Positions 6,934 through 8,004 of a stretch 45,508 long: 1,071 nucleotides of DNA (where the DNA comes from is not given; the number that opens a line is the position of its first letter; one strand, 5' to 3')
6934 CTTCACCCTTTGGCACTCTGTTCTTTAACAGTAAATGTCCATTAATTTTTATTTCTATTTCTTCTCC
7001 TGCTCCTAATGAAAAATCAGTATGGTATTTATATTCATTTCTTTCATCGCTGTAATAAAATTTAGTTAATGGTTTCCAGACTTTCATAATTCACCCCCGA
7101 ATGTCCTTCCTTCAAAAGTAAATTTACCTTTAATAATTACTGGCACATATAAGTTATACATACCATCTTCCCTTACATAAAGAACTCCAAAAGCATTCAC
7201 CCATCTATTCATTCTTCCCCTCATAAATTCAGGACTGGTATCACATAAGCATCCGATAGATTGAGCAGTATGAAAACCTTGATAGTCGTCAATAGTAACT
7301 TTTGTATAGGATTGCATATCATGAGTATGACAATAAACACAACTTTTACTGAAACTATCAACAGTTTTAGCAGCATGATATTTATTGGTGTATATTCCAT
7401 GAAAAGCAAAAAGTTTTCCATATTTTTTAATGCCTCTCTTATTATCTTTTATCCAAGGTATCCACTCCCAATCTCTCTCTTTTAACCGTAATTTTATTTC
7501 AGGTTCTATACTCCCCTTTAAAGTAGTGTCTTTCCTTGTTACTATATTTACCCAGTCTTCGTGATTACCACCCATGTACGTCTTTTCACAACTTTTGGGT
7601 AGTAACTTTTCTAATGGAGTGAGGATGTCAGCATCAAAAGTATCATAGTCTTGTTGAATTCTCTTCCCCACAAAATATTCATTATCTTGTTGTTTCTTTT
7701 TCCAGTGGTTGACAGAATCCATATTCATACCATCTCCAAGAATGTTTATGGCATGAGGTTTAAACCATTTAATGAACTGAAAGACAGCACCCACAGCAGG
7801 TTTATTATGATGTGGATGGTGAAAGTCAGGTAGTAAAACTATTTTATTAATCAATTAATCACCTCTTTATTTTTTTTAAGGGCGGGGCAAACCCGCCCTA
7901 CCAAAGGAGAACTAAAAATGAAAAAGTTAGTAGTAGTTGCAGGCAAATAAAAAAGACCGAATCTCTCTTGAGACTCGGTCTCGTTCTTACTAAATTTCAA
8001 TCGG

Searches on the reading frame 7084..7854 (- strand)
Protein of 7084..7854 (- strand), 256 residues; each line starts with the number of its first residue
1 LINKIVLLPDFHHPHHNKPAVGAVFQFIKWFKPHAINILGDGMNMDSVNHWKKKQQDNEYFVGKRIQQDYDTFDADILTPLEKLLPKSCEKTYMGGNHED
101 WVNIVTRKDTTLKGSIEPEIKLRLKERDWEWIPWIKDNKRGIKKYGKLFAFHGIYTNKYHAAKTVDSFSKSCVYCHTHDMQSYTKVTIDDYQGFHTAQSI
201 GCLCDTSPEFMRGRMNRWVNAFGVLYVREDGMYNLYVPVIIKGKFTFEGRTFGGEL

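Call 99: search_protein_families(library=phrogs, proteins=[window:7084-7854:-], max_evalue=0.00001)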
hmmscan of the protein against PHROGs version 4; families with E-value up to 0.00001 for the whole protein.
window:7084-7854:- (256 aa): 1 family
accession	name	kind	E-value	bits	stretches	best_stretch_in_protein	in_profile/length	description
phrog_221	-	other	4.1e-29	102.9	1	1-252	110-361/367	metallo-phosphoesterase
